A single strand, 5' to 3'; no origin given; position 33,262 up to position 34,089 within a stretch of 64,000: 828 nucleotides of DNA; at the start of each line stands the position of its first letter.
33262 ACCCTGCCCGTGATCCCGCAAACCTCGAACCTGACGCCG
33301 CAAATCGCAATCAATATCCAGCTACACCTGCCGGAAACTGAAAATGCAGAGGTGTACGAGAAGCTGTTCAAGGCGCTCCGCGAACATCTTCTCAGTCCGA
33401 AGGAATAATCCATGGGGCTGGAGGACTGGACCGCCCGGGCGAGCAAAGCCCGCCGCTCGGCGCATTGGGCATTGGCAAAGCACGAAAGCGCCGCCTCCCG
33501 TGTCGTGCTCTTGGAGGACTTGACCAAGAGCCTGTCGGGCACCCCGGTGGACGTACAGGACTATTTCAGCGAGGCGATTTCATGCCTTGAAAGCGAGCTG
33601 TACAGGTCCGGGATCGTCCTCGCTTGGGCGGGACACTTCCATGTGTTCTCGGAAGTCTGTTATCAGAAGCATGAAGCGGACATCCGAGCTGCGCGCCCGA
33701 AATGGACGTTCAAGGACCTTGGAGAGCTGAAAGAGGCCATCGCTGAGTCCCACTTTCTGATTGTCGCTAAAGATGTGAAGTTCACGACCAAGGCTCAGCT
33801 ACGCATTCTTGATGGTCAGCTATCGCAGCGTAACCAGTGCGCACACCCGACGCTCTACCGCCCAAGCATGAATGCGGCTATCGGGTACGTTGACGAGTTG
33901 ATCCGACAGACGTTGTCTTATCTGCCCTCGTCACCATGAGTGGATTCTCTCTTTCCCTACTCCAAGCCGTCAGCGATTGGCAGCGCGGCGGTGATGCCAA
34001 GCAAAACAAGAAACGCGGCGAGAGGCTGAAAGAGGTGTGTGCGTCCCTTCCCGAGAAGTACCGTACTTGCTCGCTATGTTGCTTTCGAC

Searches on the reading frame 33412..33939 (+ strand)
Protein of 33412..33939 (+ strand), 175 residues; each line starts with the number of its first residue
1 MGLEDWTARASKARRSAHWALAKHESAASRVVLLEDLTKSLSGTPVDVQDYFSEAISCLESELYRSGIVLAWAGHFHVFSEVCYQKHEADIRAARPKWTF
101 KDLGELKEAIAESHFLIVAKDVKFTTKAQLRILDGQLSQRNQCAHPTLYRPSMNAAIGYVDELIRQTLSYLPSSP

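Call 3: search_protein_families(library=pfam, proteins=[window:33412-33939:+], max_evalue=1)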
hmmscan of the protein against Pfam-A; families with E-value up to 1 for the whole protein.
window:33412-33939:+ (175 aa): 0 families

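Call 4: search_protein_families(library=padloc, proteins=[window:33412-33939:+], max_evalue=1)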
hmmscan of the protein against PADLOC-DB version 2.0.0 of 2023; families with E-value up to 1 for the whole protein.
window:33412-33939:+ (175 aa): 1 family
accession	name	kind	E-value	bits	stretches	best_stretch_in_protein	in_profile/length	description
PDLC04108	PD-T7-3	-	0.003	14.8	1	49-73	19-43/432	-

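Call 6: search_protein_families(library=ncbifam, proteins=[window:33412-33939:+], max_evalue=10)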
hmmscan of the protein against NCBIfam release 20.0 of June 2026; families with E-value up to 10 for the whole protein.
window:33412-33939:+ (175 aa): 0 families

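Call 7: search_protein_families(library=phrogs, proteins=[window:33412-33939:+], max_evalue=10)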
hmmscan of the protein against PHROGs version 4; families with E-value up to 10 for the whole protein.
window:33412-33939:+ (175 aa): 0 families

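Call 15: find_homologous_proteins(query=window:33412-33939:+)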
Query window:33412-33939:+ (175 aa): 189 proteins with E <= 0.001 among 272 candidates; the best 120 are listed.
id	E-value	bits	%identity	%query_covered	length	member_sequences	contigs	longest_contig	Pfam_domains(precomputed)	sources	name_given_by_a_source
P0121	1.4e-111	388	100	100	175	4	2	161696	PF27235.1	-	-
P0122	2.3e-103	361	92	100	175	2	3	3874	PF27235.1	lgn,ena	-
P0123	6.0e-103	360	93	100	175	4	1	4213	PF27235.1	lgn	-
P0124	4.4e-102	357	93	98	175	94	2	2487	PF27235.1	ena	-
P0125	9.6e-102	356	91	100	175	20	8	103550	PF27235.1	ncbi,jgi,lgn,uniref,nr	ncbi:hypothetical protein [Zestomonas thermotolerans]|jgi:hypothetical protein|uniref:hypothetical p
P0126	4.2e-101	354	90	100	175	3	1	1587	PF27235.1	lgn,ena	-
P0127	1.1e-99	349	89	100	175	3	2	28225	PF27235.1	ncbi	-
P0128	1.6e-98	345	90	99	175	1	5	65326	PF27235.1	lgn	-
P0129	1.7e-98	345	89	98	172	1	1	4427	PF27235.1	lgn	-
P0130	1.9e-98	345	89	100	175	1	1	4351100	PF27235.1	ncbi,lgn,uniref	ncbi:hypothetical protein AMST5_02329 [freshwater sediment metagenome]|uniref:HEPN domain-containing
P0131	5.9e-98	343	89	99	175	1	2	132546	PF27235.1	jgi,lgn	jgi:hypothetical protein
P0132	7.2e-98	343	89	98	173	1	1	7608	PF27235.1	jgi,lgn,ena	-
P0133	9.5e-97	340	88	98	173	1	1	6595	PF27235.1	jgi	-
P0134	1.8e-96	339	88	99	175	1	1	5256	PF27235.1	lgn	-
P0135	2.5e-96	338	87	100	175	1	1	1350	PF27235.1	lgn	-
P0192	2.0e-74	267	70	98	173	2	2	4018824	PF27235.1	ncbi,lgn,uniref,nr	ncbi:hypothetical protein [Methylogaea oryzae]|uniref:Uncharacterized protein n=1 Tax=Methylogaea or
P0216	2.2e-70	254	67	98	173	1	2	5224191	PF27235.1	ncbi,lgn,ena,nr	ncbi:MAG: hypothetical protein IPJ17_07095 [Holophagales bacterium]|nr:MAG: hypothetical protein IPJ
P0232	4.6e-68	246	63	98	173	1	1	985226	PF27235.1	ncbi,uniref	ncbi:hypothetical protein [Shewanella mangrovisoli]|uniref:hypothetical protein n=1 Tax=Shewanella m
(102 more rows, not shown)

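Call 23: search_solved_structures(query=A2, max_evalue=10, show_alignments=2)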
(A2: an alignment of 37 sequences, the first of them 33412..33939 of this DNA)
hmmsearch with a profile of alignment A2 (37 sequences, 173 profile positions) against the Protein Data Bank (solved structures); distinct sequences matched with E-value up to 10: 4.
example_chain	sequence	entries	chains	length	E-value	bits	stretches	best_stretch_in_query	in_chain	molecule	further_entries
1jyo_E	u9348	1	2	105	0.17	14.6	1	66-115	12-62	protein tyrosine phosphatase SptP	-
8v3w_B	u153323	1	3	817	0.96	12.1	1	30-120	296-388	Tape measure protein (CD1366)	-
9vqq_A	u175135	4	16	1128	1.1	12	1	46-95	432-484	Transient receptor potential-gamma protein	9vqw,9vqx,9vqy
8w97_A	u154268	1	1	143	1.1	11.9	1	35-88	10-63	De novo design protein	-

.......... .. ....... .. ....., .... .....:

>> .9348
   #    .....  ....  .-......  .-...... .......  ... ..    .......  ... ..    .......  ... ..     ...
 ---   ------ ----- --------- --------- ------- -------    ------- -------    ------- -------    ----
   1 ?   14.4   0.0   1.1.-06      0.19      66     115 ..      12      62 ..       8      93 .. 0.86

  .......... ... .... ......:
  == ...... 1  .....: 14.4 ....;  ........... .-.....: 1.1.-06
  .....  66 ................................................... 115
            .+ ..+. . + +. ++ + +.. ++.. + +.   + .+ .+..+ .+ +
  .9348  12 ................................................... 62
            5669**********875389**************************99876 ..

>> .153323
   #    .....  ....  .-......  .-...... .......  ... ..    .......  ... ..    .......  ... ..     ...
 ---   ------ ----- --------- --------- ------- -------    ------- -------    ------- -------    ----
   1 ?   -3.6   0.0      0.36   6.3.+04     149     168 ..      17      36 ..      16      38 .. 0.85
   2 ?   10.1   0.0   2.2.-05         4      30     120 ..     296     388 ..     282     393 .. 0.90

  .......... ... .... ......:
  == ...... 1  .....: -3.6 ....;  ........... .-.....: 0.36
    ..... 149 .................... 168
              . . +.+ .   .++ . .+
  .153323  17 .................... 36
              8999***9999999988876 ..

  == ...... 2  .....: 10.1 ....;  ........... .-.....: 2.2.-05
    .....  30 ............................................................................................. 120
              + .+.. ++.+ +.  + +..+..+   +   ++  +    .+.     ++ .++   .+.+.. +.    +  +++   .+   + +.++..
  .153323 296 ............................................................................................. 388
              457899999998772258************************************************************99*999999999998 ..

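Call 36: find_encoding_contigs(protein=P0232, flank=5000, max_places=2)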
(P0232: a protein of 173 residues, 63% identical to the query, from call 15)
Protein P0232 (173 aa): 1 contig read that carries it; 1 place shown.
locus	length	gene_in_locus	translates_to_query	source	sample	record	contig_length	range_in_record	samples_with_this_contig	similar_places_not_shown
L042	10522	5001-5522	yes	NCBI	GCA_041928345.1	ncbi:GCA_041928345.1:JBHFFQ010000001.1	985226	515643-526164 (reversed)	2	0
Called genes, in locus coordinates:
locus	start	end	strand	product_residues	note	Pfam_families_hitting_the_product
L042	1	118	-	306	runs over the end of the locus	PF00892:EamA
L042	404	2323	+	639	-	PF00012:HSP70, PF06723:MreB_Mbl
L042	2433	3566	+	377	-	PF00226:DnaJ, PF01556:DnaJ_C, PF00684:DnaJ_CXXCXGXG, PF27439:DnaJ_C_2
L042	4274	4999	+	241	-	-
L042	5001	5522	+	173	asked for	PF27235:AF_1680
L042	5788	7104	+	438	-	PF00270:DEAD, PF04851:ResIII, PF00271:Helicase_C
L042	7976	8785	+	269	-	PF01435:Peptidase_M48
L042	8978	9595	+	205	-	PF01346:FKBP_N, PF00254:FKBP_C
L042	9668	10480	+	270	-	PF01113:DapB_N, PF05173:DapB_C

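Call 37: find_encoding_contigs(protein=P0216, flank=5000, max_places=2)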
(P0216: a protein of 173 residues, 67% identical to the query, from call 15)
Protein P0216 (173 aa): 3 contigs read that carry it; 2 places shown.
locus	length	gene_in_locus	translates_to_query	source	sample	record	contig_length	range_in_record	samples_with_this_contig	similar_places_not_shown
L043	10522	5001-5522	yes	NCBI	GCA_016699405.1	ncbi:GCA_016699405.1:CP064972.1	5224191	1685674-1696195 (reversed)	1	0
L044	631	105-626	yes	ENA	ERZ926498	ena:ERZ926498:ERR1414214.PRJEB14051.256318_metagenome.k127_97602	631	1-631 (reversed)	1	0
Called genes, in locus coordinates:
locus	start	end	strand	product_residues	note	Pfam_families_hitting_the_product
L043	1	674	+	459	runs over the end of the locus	PF00512:HisKA, PF02518:HATPase_c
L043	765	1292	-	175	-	PF13302:Acetyltransf_3, PF00583:Acetyltransf_1, PF13673:Acetyltransf_10, PF13508:Acetyltransf_7, PF08445:FR47 (weak)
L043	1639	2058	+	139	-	PF02036:SCP2 (weak)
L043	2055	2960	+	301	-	PF00268:Ribonuc_red_sm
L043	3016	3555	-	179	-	PF00581:Rhodanese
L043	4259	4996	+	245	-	-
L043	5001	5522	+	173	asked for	PF27235:AF_1680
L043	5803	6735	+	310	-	PF01797:Y1_Tnp (weak)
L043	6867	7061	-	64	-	-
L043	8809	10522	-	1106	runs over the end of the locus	PF05593:RHS_repeat, PF25023:TEN_YD-shell (weak), PF05593:RHS_repeat, PF25023:TEN_YD-shell, PF05593:RHS_repeat (weak)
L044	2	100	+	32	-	?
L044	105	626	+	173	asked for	PF27235:AF_1680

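Call 38: find_encoding_contigs(protein=P0192, flank=5000, max_places=2)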
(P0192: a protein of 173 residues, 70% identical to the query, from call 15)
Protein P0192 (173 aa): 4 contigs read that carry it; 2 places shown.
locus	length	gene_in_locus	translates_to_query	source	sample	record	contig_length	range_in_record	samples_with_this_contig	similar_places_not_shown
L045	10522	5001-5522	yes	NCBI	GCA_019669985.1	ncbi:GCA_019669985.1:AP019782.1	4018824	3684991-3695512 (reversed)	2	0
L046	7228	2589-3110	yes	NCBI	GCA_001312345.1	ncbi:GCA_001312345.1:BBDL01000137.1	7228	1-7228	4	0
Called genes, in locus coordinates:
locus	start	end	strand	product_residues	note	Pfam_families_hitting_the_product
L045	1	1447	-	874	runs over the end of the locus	PF00690:Cation_ATPase_N, PF00122:E1-E2_ATPase, PF00702:Hydrolase, PF13246:Cation_ATPase, PF00689:Cation_ATPase_C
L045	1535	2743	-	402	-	PF07690:MFS_1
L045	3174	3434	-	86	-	PF24732:ParE_like (weak)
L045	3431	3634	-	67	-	-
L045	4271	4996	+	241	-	-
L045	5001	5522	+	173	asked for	PF27235:AF_1680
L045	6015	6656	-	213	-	PF00730:HhH-GPD, PF00633:HHH, PF10576:EndIII_4Fe-2S (weak)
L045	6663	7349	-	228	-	PF02508:Rnf-Nqr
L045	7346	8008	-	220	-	PF04205:FMN_bind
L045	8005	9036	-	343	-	PF03116:NQR2_RnfD_RnfE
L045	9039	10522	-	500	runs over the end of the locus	PF13375:RnfC_N, PF01512:Complex1_51K, PF10531:SLBB, PF00037:Fer4 (faint), PF12838:Fer4_7, PF13183:Fer4_8, PF13187:Fer4_9 (weak), PF13237:Fer4_10 (weak)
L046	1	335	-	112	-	?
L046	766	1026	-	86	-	PF24732:ParE_like (weak)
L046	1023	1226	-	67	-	-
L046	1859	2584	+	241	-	-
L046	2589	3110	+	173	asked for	PF27235:AF_1680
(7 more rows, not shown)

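Call 39: find_encoding_contigs(protein=P0125, flank=5000, max_places=3)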
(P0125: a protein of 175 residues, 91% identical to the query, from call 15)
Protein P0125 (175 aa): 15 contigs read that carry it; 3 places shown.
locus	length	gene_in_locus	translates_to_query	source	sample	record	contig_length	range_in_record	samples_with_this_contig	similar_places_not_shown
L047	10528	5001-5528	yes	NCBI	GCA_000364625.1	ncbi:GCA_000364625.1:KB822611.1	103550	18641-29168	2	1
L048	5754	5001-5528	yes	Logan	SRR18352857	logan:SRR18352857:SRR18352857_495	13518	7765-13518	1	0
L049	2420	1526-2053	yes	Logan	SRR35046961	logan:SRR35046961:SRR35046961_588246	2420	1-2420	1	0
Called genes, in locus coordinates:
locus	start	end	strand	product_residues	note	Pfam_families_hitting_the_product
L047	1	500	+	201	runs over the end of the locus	PF00239:Resolvase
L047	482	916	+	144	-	-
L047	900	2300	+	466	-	PF03237:Terminase_6N (weak), PF04466:Terminase_3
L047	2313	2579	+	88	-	-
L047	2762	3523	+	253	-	-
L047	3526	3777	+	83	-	-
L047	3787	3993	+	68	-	-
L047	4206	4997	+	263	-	-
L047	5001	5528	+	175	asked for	PF27235:AF_1680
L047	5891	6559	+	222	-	PF01027:Bax1-I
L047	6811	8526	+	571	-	PF00890:FAD_binding_2, PF01266:DAO, PF01946:Thi4 (faint), PF03486:HI0933_like (weak), PF07992:Pyr_redox_2 (faint), PF12831:FAD_oxidored, PF13450:NAD_binding_8 (weak)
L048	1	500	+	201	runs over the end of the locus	PF00239:Resolvase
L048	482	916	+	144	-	-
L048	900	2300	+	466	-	PF03237:Terminase_6N (weak), PF04466:Terminase_3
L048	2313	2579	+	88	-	-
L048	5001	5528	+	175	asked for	PF27235:AF_1680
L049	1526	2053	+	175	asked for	PF27235:AF_1680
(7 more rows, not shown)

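Call 40: search_protein_families(library=padloc, proteins=[L042:4274-4999:+, L042:5001-5522:+, L043:4259-4996:+, L043:5001-5522:+, L045:4271-4996:+, L047:4206-4997:+], max_evalue=1)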
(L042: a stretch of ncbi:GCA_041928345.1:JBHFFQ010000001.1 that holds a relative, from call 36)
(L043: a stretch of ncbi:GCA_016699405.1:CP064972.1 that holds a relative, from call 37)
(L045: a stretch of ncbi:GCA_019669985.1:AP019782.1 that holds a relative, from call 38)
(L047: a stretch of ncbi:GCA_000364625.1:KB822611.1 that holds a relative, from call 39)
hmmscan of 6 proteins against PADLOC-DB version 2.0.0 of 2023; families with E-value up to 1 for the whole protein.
L042:4274-4999:+ (241 aa): 2 families
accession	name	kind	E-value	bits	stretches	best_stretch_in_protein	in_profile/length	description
PDLC04589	PDC-M34A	-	5.7e-08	31.4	1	198-236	169-207/208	-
PDLC04588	PDC-M34A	-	0.00059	17.4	1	177-237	201-259/260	-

L042:5001-5522:+ (173 aa): 0 families

L043:4259-4996:+ (245 aa): 2 families
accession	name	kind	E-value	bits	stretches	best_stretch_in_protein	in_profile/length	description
PDLC04589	PDC-M34A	-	2.6e-08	32.5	1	209-240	176-207/208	-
PDLC04588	PDC-M34A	-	0.014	12.8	1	174-241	199-259/260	-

L043:5001-5522:+ (173 aa): 1 family
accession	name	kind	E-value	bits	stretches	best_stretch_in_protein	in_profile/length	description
PDLC04108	PD-T7-3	-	0.0002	18.7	1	49-148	19-123/432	-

L045:4271-4996:+ (241 aa): 2 families
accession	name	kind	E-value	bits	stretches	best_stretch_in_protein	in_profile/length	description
PDLC04589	PDC-M34A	-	6.3e-09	34.5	1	202-237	172-207/208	-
PDLC04588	PDC-M34A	-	0.00014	19.4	1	185-238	206-259/260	-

L047:4206-4997:+ (263 aa): 2 families
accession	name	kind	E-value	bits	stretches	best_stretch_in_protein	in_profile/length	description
PDLC04589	PDC-M34A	-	7.9e-09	34.2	1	224-258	173-207/208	-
PDLC04588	PDC-M34A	-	0.029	11.8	1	229-259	229-259/260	-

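Call 57: search_protein_families(library=pfam, proteins=[L045:4271-4996:+, L045:5001-5522:+], max_evalue=1)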
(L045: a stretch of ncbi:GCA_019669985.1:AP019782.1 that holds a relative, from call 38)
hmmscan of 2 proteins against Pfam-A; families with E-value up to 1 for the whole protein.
L045:4271-4996:+ (241 aa): 0 families

L045:5001-5522:+ (173 aa): 0 families

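Call 70: find_related_loci(query=A2, collection=metagenome_contigs, flank=3000)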
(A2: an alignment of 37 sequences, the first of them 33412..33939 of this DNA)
Query A2 (175 aa) in metagenome_contigs; peptide patterns used: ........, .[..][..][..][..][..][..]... (x = any residue, [..] = any of these).
146 stretches matched a pattern; 75 encode a relative of the query (tblastn E <= 1e-3); 75 distinct loci.
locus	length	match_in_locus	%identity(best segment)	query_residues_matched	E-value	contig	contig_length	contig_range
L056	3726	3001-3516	92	1-172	6e-109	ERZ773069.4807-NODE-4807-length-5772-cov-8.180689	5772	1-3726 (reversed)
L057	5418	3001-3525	94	1-175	2e-105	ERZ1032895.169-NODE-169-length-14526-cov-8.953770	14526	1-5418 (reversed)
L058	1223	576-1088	87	1-171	2e-109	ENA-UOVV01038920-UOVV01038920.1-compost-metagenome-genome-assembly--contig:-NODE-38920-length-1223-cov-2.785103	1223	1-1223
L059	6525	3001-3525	83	1-175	5e-101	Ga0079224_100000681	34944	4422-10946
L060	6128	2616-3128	89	1-171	6e-100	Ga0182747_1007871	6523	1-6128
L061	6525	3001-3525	91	1-175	9e-100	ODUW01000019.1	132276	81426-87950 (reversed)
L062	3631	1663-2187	91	1-175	8e-101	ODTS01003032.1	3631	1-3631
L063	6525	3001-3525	90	1-175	1e-98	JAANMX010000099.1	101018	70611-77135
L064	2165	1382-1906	83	1-175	2e-99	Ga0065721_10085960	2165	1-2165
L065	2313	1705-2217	74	1-171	2e-89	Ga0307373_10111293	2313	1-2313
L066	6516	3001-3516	86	1-172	3e-101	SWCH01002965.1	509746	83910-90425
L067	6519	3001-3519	71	1-173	2e-81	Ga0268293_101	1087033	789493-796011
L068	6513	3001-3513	67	1-171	6e-80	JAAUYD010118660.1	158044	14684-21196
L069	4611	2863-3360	66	6-171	2e-78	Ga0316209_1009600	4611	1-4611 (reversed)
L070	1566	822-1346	70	1-175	3e-80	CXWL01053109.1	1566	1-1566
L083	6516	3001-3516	52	3-174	1e-58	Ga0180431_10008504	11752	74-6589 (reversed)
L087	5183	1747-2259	51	1-171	2e-55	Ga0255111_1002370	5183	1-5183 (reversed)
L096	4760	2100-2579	39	9-167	1e-36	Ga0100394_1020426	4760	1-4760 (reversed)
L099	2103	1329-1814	35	3-164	7e-35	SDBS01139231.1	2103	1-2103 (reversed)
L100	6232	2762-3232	37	11-164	3e-34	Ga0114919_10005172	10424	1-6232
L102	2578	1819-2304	35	3-164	6e-34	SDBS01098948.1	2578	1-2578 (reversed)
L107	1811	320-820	34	2-167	9e-32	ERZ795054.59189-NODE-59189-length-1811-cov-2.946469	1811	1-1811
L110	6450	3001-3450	36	17-164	1e-30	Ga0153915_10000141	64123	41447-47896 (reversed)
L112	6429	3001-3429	31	22-164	2e-15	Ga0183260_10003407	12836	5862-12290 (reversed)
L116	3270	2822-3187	30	47-164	2e-13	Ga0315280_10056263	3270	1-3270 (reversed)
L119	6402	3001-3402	27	44-172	1e-12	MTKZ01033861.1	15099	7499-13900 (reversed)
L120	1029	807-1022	38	3-74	9e-13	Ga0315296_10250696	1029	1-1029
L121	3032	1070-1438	33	27-147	3e-12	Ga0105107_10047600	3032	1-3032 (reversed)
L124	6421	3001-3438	28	4-147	2e-10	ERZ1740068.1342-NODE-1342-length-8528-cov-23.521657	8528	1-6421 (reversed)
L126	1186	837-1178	23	14-127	5e-9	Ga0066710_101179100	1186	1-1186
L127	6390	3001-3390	26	47-169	5e-8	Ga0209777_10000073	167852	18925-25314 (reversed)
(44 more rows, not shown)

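Call 78: search_protein_families(library=pfam, proteins=[L096:2022-2603:+, L100:2744-3265:+, L107:11-844:+, L110:2935-3483:+, L112:2923-3453:+, L116:2450-3217:+, L119:2662-3489:+, L121:752-1522:+, L124:2713-3513:+, L127:2647-3396:+], max_evalue=1)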
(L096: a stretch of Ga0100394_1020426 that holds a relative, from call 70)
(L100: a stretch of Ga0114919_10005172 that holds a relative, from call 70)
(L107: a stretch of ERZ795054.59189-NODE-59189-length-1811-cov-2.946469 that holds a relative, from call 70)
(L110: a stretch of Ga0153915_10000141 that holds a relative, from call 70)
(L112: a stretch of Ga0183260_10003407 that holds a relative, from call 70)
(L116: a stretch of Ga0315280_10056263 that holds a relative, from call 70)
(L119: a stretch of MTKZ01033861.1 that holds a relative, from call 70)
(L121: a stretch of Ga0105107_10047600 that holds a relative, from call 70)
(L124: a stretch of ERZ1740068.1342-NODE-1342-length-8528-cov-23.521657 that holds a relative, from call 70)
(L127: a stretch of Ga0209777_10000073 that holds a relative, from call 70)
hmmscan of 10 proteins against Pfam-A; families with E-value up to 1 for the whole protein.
L096:2022-2603:+ (194 aa): 1 family
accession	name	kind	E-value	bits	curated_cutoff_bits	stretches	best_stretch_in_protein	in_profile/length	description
PF01985.26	CRS1_YhbY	-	0.058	14.2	27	1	120-161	30-69/84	CRS1 / YhbY (CRM) domain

L100:2744-3265:+ (174 aa): 0 families

L107:11-844:+ (278 aa): 2 families
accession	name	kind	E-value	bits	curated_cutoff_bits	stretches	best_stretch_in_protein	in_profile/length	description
PF17278.7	DUF5343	-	7.6e-21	75.3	27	1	50-121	25-96/140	Family of unknown function (DUF5343)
PF06751.17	EutB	-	0.098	11.9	25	1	148-260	56-166/435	Ethanolamine ammonia lyase large subunit (EutB)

L110:2935-3483:+ (183 aa): 0 families

L112:2923-3453:+ (177 aa): 1 family
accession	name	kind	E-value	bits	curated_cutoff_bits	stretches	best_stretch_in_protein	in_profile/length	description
PF08202.16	MIS13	-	0.16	11.7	23.5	1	1-107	153-259/300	Mis12-Mtw1 protein family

L116:2450-3217:+ (256 aa): 1 family
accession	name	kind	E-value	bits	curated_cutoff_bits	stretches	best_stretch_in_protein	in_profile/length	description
PF05812.17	Herpes_BLRF2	-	0.039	14.5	25.8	1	82-136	31-83/119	Herpesvirus BLRF2 protein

L119:2662-3489:+ (276 aa): 0 families

L121:752-1522:+ (257 aa): 0 families

L124:2713-3513:+ (267 aa): 2 families
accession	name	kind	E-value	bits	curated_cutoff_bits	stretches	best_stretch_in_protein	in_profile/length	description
PF20476.3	DUF6718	-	0.067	13.9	27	1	171-224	17-71/74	Family of unknown function (DUF6718)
PF13643.11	DUF4145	-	0.085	13.4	23.1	1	202-251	37-82/88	Domain of unknown function (DUF4145)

L127:2647-3396:+ (250 aa): 0 families

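Call 79: search_protein_families(library=pfam, proteins=[L096:1405-2067:+, L100:2105-2728:+, L110:2279-2938:+, L112:2274-2933:+, L099:549-1319:+, L102:1189-1800:+, L126:146-793:+, L120:21-800:+, L083:2012-2986:+, L087:961-1731:+], max_evalue=1)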
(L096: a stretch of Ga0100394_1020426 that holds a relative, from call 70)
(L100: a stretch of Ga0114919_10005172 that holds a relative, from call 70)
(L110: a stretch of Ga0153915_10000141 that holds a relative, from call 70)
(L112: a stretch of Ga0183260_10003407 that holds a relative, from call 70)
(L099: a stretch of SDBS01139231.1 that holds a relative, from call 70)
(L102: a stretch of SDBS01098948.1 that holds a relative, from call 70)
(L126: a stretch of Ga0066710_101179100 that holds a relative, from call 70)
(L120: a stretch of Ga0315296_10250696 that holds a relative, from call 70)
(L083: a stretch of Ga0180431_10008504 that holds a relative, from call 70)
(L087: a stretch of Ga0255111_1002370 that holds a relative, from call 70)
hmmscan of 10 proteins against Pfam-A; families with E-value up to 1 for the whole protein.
L096:1405-2067:+ (221 aa): 1 family
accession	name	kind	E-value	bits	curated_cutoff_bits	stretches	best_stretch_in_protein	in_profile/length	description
PF17278.7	DUF5343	-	3.8e-34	118.4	27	1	13-149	1-137/140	Family of unknown function (DUF5343)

L100:2105-2728:+ (208 aa): 2 families
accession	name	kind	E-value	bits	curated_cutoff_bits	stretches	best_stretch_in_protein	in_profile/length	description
PF17278.7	DUF5343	-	4.1e-32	111.8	27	1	13-148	1-137/140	Family of unknown function (DUF5343)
PF22940.2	CNOT1_1st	-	0.21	11.6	27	1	79-143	98-167/200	CCR4-NOT transcription complex subunit 1, N-terminal domain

L110:2279-2938:+ (220 aa): 2 families
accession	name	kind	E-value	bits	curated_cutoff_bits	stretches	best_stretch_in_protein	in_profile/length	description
PF17278.7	DUF5343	-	5.2e-33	114.7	27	1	16-151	1-138/140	Family of unknown function (DUF5343)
PF17746.7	SfsA_N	-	0.19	12.3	25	1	15-30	16-31/63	SfsA N-terminal OB domain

L112:2274-2933:+ (220 aa): 1 family
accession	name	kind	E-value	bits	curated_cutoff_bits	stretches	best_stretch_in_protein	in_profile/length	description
PF17278.7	DUF5343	-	9.5e-23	81.5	27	1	13-152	1-138/140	Family of unknown function (DUF5343)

L099:549-1319:+ (257 aa): 0 families

L102:1189-1800:+ (204 aa): 1 family
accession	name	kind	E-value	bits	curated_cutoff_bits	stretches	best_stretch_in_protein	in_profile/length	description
PF17278.7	DUF5343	-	2.3e-39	135.3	27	1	10-144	1-137/140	Family of unknown function (DUF5343)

L126:146-793:+ (216 aa): 2 families
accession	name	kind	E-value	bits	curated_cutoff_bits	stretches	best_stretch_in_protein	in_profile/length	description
PF17278.7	DUF5343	-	6.8e-40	137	27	1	16-149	1-136/140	Family of unknown function (DUF5343)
PF05193.26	Peptidase_M16_C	-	0.031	14.6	23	1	87-149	108-168/181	Peptidase M16 inactive domain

L120:21-800:+ (260 aa): 0 families

L083:2012-2986:+ (325 aa): 1 family
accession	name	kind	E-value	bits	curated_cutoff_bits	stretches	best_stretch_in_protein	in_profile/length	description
PF01381.28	HTH_3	-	0.18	12.3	23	0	182-196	1-15/55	Helix-turn-helix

L087:961-1731:+ (257 aa): 1 family
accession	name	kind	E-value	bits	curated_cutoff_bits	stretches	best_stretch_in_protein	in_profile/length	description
PF09048.16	Cro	-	0.082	13.4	32.7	1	30-57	7-34/59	Cro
